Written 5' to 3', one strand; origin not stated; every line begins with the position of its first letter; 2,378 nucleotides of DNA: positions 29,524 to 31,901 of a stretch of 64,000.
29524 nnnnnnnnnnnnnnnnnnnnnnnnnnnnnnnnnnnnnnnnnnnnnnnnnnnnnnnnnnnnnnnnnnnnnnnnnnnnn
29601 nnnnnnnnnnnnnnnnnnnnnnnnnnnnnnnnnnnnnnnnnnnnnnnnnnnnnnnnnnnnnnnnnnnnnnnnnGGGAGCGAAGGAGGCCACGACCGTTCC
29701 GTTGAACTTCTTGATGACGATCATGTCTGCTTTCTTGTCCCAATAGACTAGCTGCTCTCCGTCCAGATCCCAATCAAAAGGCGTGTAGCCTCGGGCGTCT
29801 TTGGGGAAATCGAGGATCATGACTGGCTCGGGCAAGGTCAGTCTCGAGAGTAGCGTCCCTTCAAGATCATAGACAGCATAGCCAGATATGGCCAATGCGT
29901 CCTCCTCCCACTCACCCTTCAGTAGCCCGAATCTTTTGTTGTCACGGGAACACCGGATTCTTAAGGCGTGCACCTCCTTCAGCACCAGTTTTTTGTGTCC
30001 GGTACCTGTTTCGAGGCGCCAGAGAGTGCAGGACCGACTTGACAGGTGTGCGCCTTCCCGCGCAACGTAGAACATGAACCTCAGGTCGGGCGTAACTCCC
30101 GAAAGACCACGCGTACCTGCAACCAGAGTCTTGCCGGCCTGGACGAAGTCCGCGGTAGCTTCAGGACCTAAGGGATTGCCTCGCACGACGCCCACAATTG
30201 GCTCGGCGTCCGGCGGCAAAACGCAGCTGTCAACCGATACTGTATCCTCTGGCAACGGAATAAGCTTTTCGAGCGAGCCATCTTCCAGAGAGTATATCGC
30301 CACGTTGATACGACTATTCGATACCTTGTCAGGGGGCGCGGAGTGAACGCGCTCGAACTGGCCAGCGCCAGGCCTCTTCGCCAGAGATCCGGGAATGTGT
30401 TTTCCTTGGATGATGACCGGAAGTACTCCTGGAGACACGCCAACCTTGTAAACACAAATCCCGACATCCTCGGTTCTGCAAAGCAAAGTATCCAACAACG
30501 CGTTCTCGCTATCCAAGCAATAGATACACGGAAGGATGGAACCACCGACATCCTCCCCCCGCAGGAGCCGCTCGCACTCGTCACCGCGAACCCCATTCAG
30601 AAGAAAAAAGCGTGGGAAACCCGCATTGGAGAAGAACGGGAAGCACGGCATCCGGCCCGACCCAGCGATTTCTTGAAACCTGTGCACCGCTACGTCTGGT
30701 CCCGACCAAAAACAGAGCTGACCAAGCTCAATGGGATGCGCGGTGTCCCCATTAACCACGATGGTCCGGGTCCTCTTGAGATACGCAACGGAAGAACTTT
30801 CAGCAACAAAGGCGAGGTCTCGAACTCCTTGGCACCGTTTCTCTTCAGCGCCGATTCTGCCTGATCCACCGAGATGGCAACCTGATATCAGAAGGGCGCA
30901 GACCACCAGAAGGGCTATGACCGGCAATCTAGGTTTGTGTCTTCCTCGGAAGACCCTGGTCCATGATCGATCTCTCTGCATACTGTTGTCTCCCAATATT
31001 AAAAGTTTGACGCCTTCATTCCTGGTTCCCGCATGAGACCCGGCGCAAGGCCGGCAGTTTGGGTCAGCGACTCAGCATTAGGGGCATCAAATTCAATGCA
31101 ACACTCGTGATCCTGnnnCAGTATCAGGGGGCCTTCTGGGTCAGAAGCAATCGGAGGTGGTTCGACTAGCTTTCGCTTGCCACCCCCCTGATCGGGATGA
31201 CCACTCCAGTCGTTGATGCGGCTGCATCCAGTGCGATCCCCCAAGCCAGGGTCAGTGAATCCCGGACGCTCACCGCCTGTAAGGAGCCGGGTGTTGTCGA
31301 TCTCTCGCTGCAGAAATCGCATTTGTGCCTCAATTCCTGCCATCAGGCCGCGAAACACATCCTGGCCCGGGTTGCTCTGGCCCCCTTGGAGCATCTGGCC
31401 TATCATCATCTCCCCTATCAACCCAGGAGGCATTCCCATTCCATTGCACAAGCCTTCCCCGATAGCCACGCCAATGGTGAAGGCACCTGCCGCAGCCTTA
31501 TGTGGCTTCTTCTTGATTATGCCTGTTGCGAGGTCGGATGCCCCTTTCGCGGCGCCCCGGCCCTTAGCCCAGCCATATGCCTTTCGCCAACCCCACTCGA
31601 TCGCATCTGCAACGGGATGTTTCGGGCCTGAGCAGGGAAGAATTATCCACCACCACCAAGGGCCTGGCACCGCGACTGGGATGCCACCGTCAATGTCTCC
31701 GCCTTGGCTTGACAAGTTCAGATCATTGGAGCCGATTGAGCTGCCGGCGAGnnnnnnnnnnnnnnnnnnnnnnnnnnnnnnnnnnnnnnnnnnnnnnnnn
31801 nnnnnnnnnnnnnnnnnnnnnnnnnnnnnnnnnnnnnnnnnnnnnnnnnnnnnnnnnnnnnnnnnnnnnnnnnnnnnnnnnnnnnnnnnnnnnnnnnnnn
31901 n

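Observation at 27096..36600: Array of five orphan Rhs/YD C-terminal toxin cassettes with glycine-zipper tips and membrane or secreted immunity-like genes, inserted directly after secG-tRNA-Leu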

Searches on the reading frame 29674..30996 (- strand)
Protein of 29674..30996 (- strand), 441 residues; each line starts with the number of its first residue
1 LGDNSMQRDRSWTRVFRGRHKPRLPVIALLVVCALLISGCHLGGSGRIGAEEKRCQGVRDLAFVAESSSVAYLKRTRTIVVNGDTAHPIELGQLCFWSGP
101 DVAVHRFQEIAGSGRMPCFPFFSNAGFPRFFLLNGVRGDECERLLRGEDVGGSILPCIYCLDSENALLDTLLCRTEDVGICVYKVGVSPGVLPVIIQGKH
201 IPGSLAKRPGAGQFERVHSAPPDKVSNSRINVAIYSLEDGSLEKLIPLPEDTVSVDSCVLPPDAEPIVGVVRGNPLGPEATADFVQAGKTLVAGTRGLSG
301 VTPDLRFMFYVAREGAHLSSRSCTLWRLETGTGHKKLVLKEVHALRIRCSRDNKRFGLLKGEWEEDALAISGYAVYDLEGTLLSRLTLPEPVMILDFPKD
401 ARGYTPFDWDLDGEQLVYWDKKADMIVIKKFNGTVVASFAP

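Call 6: search_protein_families(library=pfam, proteins=[window:29674-30996:-], max_evalue=0.1)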
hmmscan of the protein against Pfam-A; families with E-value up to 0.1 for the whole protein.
window:29674-30996:- (441 aa): 1 family
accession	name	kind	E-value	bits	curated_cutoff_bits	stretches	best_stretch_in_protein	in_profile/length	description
PF19046.5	GM130_C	-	0.081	13.2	23.5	0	107-122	21-36/46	GM130 C-terminal binding motif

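Call 7: search_protein_families(library=ncbifam, proteins=[window:29674-30996:-], max_evalue=0.1)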
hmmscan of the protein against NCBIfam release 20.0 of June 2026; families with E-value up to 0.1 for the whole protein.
window:29674-30996:- (441 aa): 0 families

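Call 57: find_homologous_proteins(query=window:29674-30981:-, max_evalue=0.001)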
Query window:29674-30981:- (436 aa): 4 proteins with E <= 0.001 among 8000 candidates.
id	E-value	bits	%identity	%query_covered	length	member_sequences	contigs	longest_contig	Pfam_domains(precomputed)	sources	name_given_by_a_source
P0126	1.4e-220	751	100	75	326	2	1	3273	-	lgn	-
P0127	7.4e-124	432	47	95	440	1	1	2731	-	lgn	-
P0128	2.7e-120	421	45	97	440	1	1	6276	-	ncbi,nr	ncbi:MAG: hypothetical protein JW941_12705 [Candidatus Coatesbacteria bacterium]|nr:hypothetical pro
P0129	3.3e-113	397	64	66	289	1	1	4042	-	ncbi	ncbi:MAG: hypothetical protein DRH70_07795, partial [Candidatus Coatesbacteria bacterium]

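Call 72: predict_structure(alignment_id=A7)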
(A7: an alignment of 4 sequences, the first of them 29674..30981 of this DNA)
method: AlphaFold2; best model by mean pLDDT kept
length: 436 residues; sequences in the alignment: 4
mean_pLDDT: 31.6   pTM: 0.19
mean pLDDT of the five models: 31.6, 30.9, 30.1, 29.9, 29.6
residues with pLDDT >= 90: 0; 70-90: 0; 50-70: 6; < 50: 430
segments of 3 or more residues with pLDDT < 50: 1-17, 19-21, 23-25, 27-426, 432-436
pLDDT, mean of each block of 10 residues (from residue 1): 33 43 48 35 35 29 31 32 29 24 23 23 26 35 32 27 24 25 29 25 24 28 33 35 31 25 34 35 32 26 25 24 26 27 30 37 37 39 33 32 39 45 48 42
secondary structure, 60 per line:
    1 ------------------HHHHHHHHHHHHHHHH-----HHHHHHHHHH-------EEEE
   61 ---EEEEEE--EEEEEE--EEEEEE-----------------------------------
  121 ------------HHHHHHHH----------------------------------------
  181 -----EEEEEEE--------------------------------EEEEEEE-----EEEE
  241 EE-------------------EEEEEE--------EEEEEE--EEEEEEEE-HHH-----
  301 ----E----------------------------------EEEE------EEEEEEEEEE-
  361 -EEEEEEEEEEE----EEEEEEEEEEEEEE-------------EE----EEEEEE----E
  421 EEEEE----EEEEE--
elements in order: H19-34 H40-49 E57-60 E64-69 E72-77 E80-85 H133-140 E186-192 E225-231 E237-242 E262-267 E276-281 E284-291 E340-343 E350-359 E362-372 E377-390 E410-415 E420-425 E430-434

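Call 75: search_solved_structures(query=A9, max_evalue=1)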
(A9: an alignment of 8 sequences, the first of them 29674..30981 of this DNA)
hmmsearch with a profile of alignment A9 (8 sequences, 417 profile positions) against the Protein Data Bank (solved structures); distinct sequences matched with E-value up to 1: 0.

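Call 77: find_encoding_contigs(protein=P0128, flank=6000, max_places=3)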
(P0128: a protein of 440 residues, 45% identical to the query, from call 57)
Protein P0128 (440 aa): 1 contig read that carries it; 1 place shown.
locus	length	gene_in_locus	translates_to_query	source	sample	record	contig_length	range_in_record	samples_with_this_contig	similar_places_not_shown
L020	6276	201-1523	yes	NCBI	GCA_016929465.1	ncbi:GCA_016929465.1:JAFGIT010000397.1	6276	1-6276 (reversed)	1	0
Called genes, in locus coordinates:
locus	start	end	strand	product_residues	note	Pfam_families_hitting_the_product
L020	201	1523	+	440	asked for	-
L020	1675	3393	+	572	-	-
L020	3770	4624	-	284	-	PF13427:AadA_C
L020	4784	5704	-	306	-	-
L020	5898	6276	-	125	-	PF00679:EFG_C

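Call 78: find_encoding_contigs(protein=P0129, flank=6000, max_places=3)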
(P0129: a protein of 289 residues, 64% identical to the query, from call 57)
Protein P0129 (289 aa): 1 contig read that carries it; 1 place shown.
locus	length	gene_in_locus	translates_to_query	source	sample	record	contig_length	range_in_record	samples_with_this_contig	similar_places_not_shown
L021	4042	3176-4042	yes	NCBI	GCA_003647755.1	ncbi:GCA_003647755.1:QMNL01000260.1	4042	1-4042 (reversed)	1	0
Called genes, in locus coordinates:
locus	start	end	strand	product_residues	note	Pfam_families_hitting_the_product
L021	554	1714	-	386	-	PF00266:Aminotran_5, PF01041:DegT_DnrJ_EryC1 (weak)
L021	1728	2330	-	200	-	PF13298:LigD_N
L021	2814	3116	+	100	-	-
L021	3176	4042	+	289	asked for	?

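Call 79: find_encoding_contigs(protein=P0127, flank=6000, max_places=3)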
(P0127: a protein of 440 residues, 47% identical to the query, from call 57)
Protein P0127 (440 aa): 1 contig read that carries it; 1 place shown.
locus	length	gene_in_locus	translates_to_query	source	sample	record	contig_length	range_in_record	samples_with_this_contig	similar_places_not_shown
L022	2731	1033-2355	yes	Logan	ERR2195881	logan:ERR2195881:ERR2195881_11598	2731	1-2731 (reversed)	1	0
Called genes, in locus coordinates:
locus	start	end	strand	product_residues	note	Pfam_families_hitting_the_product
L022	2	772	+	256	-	?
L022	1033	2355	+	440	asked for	-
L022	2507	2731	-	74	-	?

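Call 85: search_protein_families(library=padloc, proteins=[window:29674-30996:-], max_evalue=0.01)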
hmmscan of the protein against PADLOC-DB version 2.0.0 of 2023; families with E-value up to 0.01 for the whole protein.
window:29674-30996:- (441 aa): 0 families

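Call 91: find_encoding_contigs(protein=P0126, flank=4000, max_places=3)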
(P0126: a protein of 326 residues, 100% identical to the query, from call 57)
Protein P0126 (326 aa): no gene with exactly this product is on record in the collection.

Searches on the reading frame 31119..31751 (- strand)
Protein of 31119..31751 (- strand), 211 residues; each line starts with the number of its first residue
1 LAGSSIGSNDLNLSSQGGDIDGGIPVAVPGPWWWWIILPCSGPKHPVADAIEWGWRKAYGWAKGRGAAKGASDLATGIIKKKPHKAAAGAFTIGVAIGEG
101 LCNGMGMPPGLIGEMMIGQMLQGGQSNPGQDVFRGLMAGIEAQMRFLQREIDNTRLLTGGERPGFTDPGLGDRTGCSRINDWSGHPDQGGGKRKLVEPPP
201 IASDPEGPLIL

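Call 54: search_protein_representatives(alignment_id=A5)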
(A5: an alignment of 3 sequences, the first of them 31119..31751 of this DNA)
Query: 3 sequences, 211 profile positions. Proteins with E-value up to 0.001 (for the whole library): 2; up to 1e-10: 1; up to 1e-30: 1. The best 2 are listed.
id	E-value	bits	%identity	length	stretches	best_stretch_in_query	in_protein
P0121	5.3e-45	170.1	-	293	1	3-195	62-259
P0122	2.1e-07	47.2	-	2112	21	141-206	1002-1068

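Call 85: search_protein_families(library=padloc, proteins=[window:31119-31751:-], max_evalue=0.01)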
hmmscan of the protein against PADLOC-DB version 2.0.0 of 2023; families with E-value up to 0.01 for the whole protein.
window:31119-31751:- (211 aa): 0 families

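Call 86: search_protein_families(library=pfam, proteins=[window:31119-31751:-, P0121], max_evalue=10)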
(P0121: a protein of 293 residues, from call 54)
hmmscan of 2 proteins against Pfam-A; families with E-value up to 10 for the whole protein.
window:31119-31751:- (211 aa): 0 families

P0121 (293 aa): 2 families
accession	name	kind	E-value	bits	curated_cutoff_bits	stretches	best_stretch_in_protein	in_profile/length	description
PF25587.1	Rv2743c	-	0.086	12.9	27.7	1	115-206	39-129/237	Rv2743c family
PF21808.2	Dynamin-like_hel_bact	-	0.15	11.7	28.3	1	106-185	249-328/373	Bacterial dynamin-like protein, helical domain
